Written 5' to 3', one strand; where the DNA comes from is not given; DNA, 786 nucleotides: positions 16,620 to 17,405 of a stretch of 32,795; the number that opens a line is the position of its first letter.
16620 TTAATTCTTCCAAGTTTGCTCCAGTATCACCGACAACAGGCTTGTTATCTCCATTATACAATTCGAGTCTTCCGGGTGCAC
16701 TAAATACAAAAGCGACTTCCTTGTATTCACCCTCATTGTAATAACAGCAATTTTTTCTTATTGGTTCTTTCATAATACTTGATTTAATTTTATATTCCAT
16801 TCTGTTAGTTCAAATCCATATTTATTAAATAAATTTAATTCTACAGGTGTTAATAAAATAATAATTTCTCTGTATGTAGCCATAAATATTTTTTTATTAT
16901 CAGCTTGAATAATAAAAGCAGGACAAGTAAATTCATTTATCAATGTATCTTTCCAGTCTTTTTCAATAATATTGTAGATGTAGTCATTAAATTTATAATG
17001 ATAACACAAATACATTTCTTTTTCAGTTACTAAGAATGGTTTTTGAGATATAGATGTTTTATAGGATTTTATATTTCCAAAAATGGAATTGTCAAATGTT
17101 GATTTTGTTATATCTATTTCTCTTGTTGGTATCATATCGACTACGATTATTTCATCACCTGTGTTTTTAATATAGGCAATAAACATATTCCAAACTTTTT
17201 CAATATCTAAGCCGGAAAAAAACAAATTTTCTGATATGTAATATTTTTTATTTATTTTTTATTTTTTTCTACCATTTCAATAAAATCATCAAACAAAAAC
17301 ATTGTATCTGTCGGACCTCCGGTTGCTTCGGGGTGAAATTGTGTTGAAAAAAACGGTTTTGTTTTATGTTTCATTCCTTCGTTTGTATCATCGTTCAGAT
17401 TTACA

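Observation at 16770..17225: Orphan small ORF coupled to the UDG-like gene by an ATGA stop/start overlap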

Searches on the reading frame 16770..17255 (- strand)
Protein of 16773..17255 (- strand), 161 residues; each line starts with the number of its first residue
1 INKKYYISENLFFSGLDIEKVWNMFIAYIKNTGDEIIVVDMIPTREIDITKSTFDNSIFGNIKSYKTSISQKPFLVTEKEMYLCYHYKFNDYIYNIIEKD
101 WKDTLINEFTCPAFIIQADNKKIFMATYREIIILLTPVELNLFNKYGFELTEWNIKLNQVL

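Call 3: search_protein_families(library=pfam, proteins=[window:16770-17225:-], max_evalue=1)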
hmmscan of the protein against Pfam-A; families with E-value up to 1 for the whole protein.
window:16770-17225:- (151 aa): 0 families

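Call 4: search_protein_families(library=padloc, proteins=[window:16770-17225:-], max_evalue=1)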
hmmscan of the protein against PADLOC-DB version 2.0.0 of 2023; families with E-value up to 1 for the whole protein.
window:16770-17225:- (151 aa): 1 family
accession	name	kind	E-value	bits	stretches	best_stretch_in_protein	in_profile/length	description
PDLC03965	TmtA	-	0.026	10.5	1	43-108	1277-1342/1370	-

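Call 5: search_protein_families(library=ncbifam, proteins=[window:16770-17225:-], max_evalue=1)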
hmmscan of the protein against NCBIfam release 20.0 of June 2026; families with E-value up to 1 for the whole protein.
window:16770-17225:- (151 aa): 0 families

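Call 6: find_homologous_proteins(query=window:16773-17186:-)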
Query window:16773-17186:- (138 aa): 1 proteins with E <= 0.001 among 10 candidates.
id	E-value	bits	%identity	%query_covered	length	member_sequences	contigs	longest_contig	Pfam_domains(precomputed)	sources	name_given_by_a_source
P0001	1.6e-85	302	100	100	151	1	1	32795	-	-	-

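Call 24: search_protein_representatives(protein=window:16773-17186:-)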
Query: 138 residues. Proteins with E-value up to 0.001 (for the whole library): 19; up to 1e-10: 9; up to 1e-30: 1. The best 19 are listed.
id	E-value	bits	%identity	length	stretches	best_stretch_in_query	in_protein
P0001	5.1e-86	301.9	100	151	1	1-138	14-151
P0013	9.6e-30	119.7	46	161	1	1-138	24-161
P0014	1.0e-28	116.4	47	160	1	2-138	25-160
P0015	6.5e-24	100.8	44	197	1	7-138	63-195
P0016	1.4e-22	96.6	40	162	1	6-138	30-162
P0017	1.9e-19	86.4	37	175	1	5-138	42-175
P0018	4.3e-18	82.0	36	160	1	2-138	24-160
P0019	1.0e-17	80.8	34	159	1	4-138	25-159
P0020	3.5e-12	62.9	28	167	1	10-137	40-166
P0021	5.6e-08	49.3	30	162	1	3-137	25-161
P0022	3.7e-07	46.6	29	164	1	3-137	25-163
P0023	4.6e-07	46.3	31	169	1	1-137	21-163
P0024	1.5e-06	44.7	33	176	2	1-137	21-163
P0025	1.7e-05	41.2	30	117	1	46-138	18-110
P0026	3.5e-05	40.2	34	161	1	35-137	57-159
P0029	1.8e-04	37.9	29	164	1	22-137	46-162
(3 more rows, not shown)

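Call 27: find_encoding_contigs(protein=P0013, flank=5000, max_places=3)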
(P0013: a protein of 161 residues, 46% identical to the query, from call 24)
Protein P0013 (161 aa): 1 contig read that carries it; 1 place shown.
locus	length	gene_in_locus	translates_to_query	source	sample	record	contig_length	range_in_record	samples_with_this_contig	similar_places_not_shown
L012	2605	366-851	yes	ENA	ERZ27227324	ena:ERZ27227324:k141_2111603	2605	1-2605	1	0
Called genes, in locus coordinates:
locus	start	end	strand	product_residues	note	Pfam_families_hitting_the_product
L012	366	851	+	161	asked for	-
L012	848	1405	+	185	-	PF03167:UDG (weak)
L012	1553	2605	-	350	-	?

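Call 34: find_related_loci(query=A3, collection=metagenome_contigs, flank=4000)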
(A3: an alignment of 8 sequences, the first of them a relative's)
Query A3 (151 aa) in metagenome_contigs; peptide patterns used: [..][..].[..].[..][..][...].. (x = any residue, [..] = any of these).
76 stretches matched a pattern; 3 encode a relative of the query (tblastn E <= 1e-3); 3 distinct loci.
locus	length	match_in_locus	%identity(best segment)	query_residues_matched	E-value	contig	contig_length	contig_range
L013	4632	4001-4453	48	1-151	8e-45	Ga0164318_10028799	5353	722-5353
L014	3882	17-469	46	1-151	3e-42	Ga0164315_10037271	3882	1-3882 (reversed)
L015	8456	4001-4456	43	2-151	1e-33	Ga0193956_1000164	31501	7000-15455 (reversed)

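Call 37: find_related_loci(query=A3, collection=viral_contigs, flank=6000)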
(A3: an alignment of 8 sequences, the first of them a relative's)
Query A3 (151 aa) in viral_contigs; peptide patterns used: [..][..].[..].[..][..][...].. (x = any residue, [..] = any of these).
2 stretches matched a pattern, but none encodes a relative of the query by tblastn (E <= 1e-3).

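Call 41: find_encoding_contigs(protein=P0021, flank=4000, max_places=2)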
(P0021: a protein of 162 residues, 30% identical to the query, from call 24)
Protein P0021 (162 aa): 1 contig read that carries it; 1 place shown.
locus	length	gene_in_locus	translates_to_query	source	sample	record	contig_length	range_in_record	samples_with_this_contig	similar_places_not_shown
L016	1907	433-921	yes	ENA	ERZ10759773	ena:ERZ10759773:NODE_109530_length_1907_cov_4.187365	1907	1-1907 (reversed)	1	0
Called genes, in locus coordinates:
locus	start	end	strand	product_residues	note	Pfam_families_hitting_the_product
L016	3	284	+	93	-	?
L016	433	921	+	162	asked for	-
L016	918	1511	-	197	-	-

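Call 42: find_encoding_contigs(protein=P0023, flank=4000, max_places=2)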
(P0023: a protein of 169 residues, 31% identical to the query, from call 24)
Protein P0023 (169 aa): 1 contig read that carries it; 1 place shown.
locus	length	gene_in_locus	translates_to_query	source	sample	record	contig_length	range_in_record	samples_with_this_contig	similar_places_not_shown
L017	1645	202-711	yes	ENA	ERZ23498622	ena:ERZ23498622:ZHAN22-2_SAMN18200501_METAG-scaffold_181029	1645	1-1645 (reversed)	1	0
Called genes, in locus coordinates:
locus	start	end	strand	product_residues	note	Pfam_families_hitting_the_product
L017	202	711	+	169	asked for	-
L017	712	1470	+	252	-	-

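Call 43: find_encoding_contigs(protein=P0026, flank=4000, max_places=2)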
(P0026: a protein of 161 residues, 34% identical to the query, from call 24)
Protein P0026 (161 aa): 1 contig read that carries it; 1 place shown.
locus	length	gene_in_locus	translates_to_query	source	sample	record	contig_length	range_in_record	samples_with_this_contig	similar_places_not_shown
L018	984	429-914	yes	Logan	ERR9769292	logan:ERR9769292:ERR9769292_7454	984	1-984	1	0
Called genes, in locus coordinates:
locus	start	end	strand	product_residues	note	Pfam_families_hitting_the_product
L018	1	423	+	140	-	?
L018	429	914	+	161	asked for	-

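Call 44: search_protein_families(library=pfam, proteins=[L015:4443-5264:-, L016:918-1511:-, L017:712-1470:+, L018:1-423:+, L012:848-1405:+], max_evalue=0.1)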
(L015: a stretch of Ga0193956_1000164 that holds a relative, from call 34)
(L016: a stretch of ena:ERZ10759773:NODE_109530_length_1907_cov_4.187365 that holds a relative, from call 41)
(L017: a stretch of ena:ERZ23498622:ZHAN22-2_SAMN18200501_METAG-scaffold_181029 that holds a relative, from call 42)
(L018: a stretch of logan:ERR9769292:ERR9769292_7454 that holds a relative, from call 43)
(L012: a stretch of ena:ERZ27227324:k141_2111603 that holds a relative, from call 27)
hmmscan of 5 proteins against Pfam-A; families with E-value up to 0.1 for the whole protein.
L015:4443-5264:- (273 aa): 1 family
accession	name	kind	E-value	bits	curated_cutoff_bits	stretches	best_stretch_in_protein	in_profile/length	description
PF04250.19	DUF429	-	0.00087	19.5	23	1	130-208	126-194/214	Protein of unknown function (DUF429)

L016:918-1511:- (197 aa): 1 family
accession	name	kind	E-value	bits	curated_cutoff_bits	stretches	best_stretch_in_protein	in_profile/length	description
PF23300.3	HEAT_Nup120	-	0.02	15.2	29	1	81-153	59-130/170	Nucleoporin Nup120, HEAT repeats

L017:712-1470:+ (252 aa): 0 families

L018:1-423:+ (140 aa): 1 family
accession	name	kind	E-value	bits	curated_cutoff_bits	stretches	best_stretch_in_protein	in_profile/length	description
PF00145.23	DNA_methylase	-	1.1e-16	61.6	22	1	6-136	210-323/324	C-5 cytosine-specific DNA methylase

L012:848-1405:+ (185 aa): 2 families
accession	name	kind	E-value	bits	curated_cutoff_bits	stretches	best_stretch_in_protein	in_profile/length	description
PF03167.25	UDG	-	5.5e-06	27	24.3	1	17-128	7-101/141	Uracil DNA glycosylase superfamily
PF21867.1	vRNAP_dom_2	-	0.095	13.4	27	0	34-73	55-95/117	Virion DNA-directed RNA polymerase domain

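Call 45: predict_structure(alignment_id=A2)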
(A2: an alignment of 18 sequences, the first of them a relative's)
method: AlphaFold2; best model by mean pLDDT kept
length: 151 residues; sequences in the alignment: 18
mean_pLDDT: 89.6   pTM: 0.85
mean pLDDT of the five models: 89.6, 89.4, 88.5, 76.2, 74.6
residues with pLDDT >= 90: 90; 70-90: 57; 50-70: 3; < 50: 1
segments of 3 or more residues with pLDDT < 50: none
pLDDT, mean of each block of 10 residues (from residue 1): 72 91 95 87 84 93 93 96 95 90 95 93 92 86 85 77
secondary structure, 60 per line:
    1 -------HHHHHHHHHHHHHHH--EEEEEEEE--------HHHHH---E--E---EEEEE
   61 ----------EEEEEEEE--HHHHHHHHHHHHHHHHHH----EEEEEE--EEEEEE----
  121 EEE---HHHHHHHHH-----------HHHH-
elements in order: H8-22 E25-32 H41-45 E56-60 E71-78 H81-98 E103-108 E111-116 E121-123 H127-135 H147-150

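Call 48: fold_search(model_id=the predicted structure, library=pdb)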
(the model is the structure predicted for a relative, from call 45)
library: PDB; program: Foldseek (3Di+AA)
matches with E <= 10: 334; with E <= 0.001: 0
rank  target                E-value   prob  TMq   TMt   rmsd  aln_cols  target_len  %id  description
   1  4ei5_A                2.4e-01  0.04  0.14  0.09  17.6       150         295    9  Crystal Structure of XV19 TCR in complex with CD1d-sulfatide C24:1 (released 2012-07-25)
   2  8h2u_D                6.3e-01  0.08  0.21  0.22  13.2       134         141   13  X-ray Structure of photosystem I-LHCI super complex from Chlamydomonas reinhardtii. (released 2023-06-14)
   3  5jk6_B                7.5e-01  0.09  0.24  0.12   7.0        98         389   13  Phenylalanine hydroxylase from dictyostelium - apo form (released 2017-04-26)
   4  3scm_A                7.5e-01  0.02  0.14  0.09  18.0       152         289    7  Crystal structure of autoreactive-Valpha14-Vbeta6 NKT TCR in complex with CD1d-isoglobotrihexosylceramide (released 2011-10-05)
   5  6czl_C                8.5e-01  0.10  0.26  0.14  14.5       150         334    9  Crystal structure of Medicago truncatula ATP-phosphoribosyltransferase in relaxed form (released 2018-08-15)
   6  8fbp_A                8.5e-01  0.08  0.23  0.12  12.4       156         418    8  Glutamine synthetase from Pseudomonas aeruginosa, filament double-unit in compressed conformation (released 2024-02-14)
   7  8fbp_O                8.5e-01  0.07  0.21  0.11  12.2       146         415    7  Glutamine synthetase from Pseudomonas aeruginosa, filament double-unit in compressed conformation (released 2024-02-14)
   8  3he6_A                8.5e-01  0.02  0.14  0.09  18.4       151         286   10  Crystal structure of mouse CD1d-alpha-galactosylceramide with mouse Valpha14-Vbeta8.2 NKT TCR (released 2009-07-28)
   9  3arf_A                9.0e-01  0.03  0.16  0.09  17.0       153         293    8  Ternary crystal structure of the mouse NKT TCR-CD1d-C20:2 (released 2011-03-30)
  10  3to4_A                9.0e-01  0.02  0.15  0.10  17.2       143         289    9  Structure of mouse Valpha14Vbeta2-mouseCD1d-alpha-Galactosylceramide (released 2011-12-14)
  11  3tn0_A                9.0e-01  0.02  0.14  0.09  17.7       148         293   11  Structure of mouse Va14Vb8.2NKT TCR-mouse CD1d-a-C-Galactosylceramide complex (released 2011-12-14)
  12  2ykq_B                9.6e-01  0.08  0.24  0.21  10.8       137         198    9  Structure of the human LINE-1 ORF1p trimer (released 2011-08-10)
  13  2fpn                  9.6e-01  0.04  0.21  0.17  14.0       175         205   11  The crystal structure of the ywmB protein from Bacillus subtilis (released 2006-03-14)
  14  4mx7_A                1.0e+00  0.02  0.14  0.09  15.3       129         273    7  Structure of mouse CD1d in complex with dioleoyl-phosphatidic acid (released 2014-10-01)
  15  8fbp_E                1.2e+00  0.06  0.20  0.11  12.3       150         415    6  Glutamine synthetase from Pseudomonas aeruginosa, filament double-unit in compressed conformation (released 2024-02-14)
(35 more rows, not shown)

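Call 49: find_related_loci(query=P0001, collection=genome_contigs, flank=8000)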
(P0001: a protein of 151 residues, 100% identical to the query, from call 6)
Query P0001 (151 aa) in genome_contigs; peptide patterns used: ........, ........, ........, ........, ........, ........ (x = any residue, [..] = any of these).
46 stretches matched a pattern, but none encodes a relative of the query by tblastn (E <= 1e-3).

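Call 54: fold_search(model_id=the predicted structure, library=viral)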
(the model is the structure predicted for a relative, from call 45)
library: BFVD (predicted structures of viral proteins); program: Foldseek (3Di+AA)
matches with E <= 10: 439; with E <= 0.001: 0
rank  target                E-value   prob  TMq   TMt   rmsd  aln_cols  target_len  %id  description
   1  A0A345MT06            8.8e-02  0.12  0.20  0.06  14.5       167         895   11  Uncharacterized protein [crAssphage sp. isolate ctbg_1]
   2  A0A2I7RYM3            1.2e-01  0.14  0.26  0.23  17.1       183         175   11  (no name in the UniProt tables at hand)
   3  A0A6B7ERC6            3.0e-01  0.20  0.26  0.33   7.0       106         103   11  (no name in the UniProt tables at hand)
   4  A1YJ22                4.0e-01  0.07  0.17  0.15  16.6       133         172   11  Sf32 [Spodoptera frugiperda nuclear polyhedrosis virus]
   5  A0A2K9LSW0            4.3e-01  0.28  0.31  0.22   6.1        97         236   11  Putative capsid [uncultured virus]
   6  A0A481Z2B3            4.3e-01  0.03  0.14  0.09  20.2       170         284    9  Proliferating cell nuclear antigen [Pithovirus LCPAC001]
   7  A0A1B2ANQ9            4.6e-01  0.04  0.15  0.07  14.9       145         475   10  (no name in the UniProt tables at hand)
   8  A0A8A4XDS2            5.2e-01  0.08  0.21  0.07   9.5       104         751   10  Nonstructural protein [Phylloscopus proregulus Ichthamaparvovirus]
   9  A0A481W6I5            5.8e-01  0.08  0.19  0.07  13.8       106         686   13  NS1 [Tasmanian devil-associated chapparvovirus 1]
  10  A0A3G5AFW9            6.2e-01  0.11  0.28  0.27  13.2       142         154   11  Uncharacterized protein [Satyrvirus sp.]
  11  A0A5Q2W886            6.6e-01  0.25  0.29  0.38   6.3        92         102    9  (no name in the UniProt tables at hand)
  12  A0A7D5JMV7            7.0e-01  0.20  0.34  0.41   8.3       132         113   10  Uncharacterized protein [Flavobacterium phage vB_FspP_elemoA_7-9A]
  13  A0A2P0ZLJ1            7.4e-01  0.38  0.34  0.41   5.9        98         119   14  Uncharacterized protein [Pseudomonas phage phiNV3]
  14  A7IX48                7.4e-01  0.11  0.22  0.28   8.6        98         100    7  Uncharacterized protein b523R [Paramecium bursaria Chlorella virus NY2A]
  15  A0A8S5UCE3            8.4e-01  0.08  0.21  0.29  11.4       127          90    8  Uncharacterized protein [Siphoviridae sp. ctgN495]
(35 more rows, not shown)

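Call 60: search_solved_structures(query=A2, max_evalue=10)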
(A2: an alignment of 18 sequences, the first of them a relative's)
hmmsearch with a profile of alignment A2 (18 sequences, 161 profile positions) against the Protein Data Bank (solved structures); distinct sequences matched with E-value up to 10: 1.
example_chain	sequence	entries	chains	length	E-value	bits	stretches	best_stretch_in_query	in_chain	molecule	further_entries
9jb3_A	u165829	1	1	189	0.76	12.9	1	81-138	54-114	FYVE, RhoGEF and PH domain-containing protein 6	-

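Call 63: search_protein_families(library=pfam, proteins=[L014:1177-3882:-, L013:2436-3560:+, L013:3-1778:-, L015:5316-6329:-, L015:6436-6900:+, L015:7011-8456:+, L016:3-281:+], max_evalue=0.001)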
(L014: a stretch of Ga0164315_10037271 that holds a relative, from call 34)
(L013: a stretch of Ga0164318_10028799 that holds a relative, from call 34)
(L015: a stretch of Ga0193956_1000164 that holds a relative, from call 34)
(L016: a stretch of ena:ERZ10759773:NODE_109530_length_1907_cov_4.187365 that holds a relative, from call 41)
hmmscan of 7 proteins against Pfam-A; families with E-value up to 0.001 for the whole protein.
L014:1177-3882:- (902 aa): 1 family
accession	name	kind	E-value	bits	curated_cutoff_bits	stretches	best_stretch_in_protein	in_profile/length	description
PF00144.29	Beta-lactamase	-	6.4e-33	114.7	27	2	697-877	143-313/329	Beta-lactamase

L013:2436-3560:+ (375 aa): 2 families
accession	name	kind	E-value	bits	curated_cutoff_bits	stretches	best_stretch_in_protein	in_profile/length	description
PF13286.11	HD_assoc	-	1.6e-12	48.2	22.2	1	258-366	1-90/91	Phosphohydrolase-associated domain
PF01966.28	HD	-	1.9e-11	44.7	22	1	67-205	1-114/116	HD domain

L013:3-1778:- (592 aa): 3 families
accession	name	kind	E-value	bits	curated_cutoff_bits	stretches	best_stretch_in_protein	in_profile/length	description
PF22113.1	Mtrc-MtrF_II-IV_dom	-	7.1e-10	39.1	30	1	255-430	8-164/176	Outer membrane cytochrome MtrC/MtrF-like, domains II/IV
PF14522.11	Cytochrome_C7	-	3.4e-09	36.8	24.8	0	76-154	12-67/67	Cytochrome c7 and related cytochrome c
PF14537.11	Cytochrom_c3_2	-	1.7e-05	25.7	25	0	79-158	8-69/79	Cytochrome c3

L015:5316-6329:- (338 aa): 2 families
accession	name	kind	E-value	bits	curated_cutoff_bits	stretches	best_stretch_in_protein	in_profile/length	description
PF00089.32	Trypsin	-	6.6e-16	59.2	20.6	2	76-201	18-135/220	Trypsin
PF13365.12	Trypsin_2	-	1.1e-07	33.1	27.6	1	86-289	1-136/144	Trypsin-like peptidase domain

L015:6436-6900:+ (155 aa): 1 family
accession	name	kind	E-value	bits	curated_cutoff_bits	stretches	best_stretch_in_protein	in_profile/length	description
PF18907.5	DUF5662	-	2.5e-39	134.9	27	1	3-154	2-155/156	Family of unknown function (DUF5662)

L015:7011-8456:+ (482 aa): 0 families

L016:3-281:+ (93 aa): 4 families
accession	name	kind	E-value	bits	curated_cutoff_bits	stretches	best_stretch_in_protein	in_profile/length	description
PF21349.2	RUBY_RBDX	-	8.2e-13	48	26.5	1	58-87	1-30/30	Rubrerythrin, rubredoxin-like domain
PF02915.23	Rubrerythrin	-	1.2e-08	35.9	22.8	1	2-59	15-71/137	Rubrerythrin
PF23458.2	DUF7130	-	0.00013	22.2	35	1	30-84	26-81/89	Domain of unknown function (DUF7130)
PF01155.25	HypA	-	0.00071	20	28.9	1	42-83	55-96/112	Hydrogenase/urease nickel incorporation, metallochaperone, hypA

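Call 68: search_protein_families(library=ncbifam, proteins=[L017:712-1470:+, L016:918-1511:-, L015:4443-5264:-, L018:1-423:+], max_evalue=0.1)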
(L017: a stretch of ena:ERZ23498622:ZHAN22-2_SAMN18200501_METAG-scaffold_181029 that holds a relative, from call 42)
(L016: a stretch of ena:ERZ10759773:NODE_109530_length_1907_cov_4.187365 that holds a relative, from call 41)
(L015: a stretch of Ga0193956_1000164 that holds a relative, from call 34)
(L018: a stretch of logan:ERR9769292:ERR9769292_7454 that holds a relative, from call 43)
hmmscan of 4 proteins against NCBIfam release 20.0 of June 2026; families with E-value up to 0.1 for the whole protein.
L017:712-1470:+ (252 aa): 0 families

L016:918-1511:- (197 aa): 0 families

L015:4443-5264:- (273 aa): 0 families

L018:1-423:+ (140 aa): 1 family
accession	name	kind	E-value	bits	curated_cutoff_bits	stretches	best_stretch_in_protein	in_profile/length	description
TIGR00675.1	dcm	superfamily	1.1e-12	48.2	100.65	1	50-135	255-329/329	DNA (cytosine-5-)-methyltransferase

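Call 69: search_protein_families(library=padloc, proteins=[L017:712-1470:+, L016:918-1511:-, L015:4443-5264:-, L018:1-423:+, L012:848-1405:+], max_evalue=0.1)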
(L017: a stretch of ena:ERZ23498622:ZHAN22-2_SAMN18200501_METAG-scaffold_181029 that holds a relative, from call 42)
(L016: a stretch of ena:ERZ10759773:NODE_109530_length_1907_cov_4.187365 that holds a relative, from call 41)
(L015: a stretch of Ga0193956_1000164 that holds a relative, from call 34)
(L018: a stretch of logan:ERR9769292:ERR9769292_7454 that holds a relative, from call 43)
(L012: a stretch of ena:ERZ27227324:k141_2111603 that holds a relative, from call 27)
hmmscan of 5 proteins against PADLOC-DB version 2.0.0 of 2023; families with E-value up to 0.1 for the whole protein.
L017:712-1470:+ (252 aa): 0 families

L016:918-1511:- (197 aa): 0 families

L015:4443-5264:- (273 aa): 0 families

L018:1-423:+ (140 aa): 48 families (the best 25 are shown)
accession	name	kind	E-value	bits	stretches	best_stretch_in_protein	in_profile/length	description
PDLC02649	DrmMII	-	5.9e-66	221.2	1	3-139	283-418/422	DrmMII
PDLC03232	MTase_II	-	5.5e-52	175.1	1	5-138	326-459/465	Type II methyltransferase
PDLC02648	DrmMII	-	3.1e-39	133.1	1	3-139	316-451/468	DrmMII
PDLC02656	DrmMII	-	1.3e-29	101.4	1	4-139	333-469/491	DrmMII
PDLC03378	MTase_II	-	5.6e-27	92.9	1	12-139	206-330/344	Type II methyltransferase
PDLC03234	MTase_II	-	9.4e-27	92.2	1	5-140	237-367/375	Type II methyltransferase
PDLC03326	MTase_II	-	2.5e-24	84.2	1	43-139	283-376/412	Type II methyltransferase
PDLC00033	DruM2|DruM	-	9e-22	75.8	1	27-139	252-364/368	DNA cytosine methylase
PDLC03237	MTase_II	-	2.1e-17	60.4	1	60-137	713-789/1036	Type II methyltransferase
PDLC03225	MTase_II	-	3.5e-17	60.3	1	38-138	500-597/615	Type II methyltransferase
PDLC00026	DruM2|DruM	-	5.1e-17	60.4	1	83-139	262-318/336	DNA cytosine methylase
PDLC03272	MTase_II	-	7.7e-17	59.5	1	10-139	262-390/407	Type II methyltransferase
PDLC03231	MTase_II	-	1.1e-16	58.7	1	3-136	329-463/488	Type II methyltransferase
PDLC00027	DruM2|DruM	-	6e-16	56.7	1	82-137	294-349/361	DNA cytosine methylase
PDLC03343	MTase_II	-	1.6e-15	55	1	3-135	318-447/462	Type II methyltransferase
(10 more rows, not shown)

L012:848-1405:+ (185 aa): 0 families

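Call 77: find_encoding_contigs(protein=P0020, flank=4000, max_places=2)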
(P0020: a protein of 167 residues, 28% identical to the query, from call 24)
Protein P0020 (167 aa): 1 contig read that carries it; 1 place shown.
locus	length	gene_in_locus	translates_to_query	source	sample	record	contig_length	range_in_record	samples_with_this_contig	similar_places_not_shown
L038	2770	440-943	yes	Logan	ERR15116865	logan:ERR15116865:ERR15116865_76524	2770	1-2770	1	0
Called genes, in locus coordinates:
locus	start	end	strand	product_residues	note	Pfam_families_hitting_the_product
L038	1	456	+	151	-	?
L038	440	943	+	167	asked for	-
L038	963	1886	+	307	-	-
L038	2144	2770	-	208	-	?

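Call 78: find_encoding_contigs(protein=P0016, flank=4000, max_places=2)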
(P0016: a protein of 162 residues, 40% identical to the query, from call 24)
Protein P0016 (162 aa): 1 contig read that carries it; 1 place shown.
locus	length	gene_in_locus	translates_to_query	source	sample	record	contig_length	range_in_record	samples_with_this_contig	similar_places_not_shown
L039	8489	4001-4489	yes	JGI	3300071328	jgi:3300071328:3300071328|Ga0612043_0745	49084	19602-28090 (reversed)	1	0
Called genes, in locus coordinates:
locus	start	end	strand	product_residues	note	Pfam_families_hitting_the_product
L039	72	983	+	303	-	PF01400:Astacin (weak)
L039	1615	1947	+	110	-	PF13560:HTH_31 (weak), PF12844:HTH_19 (weak), PF01381:HTH_3 (weak)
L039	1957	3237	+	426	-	PF07804:HipA_C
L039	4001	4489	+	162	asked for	-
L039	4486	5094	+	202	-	PF03167:UDG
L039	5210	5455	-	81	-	-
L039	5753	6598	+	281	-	-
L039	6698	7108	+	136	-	PF12870:DUF4878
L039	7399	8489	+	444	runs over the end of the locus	PF05598:DUF772, PF01609:DDE_Tnp_1 (weak)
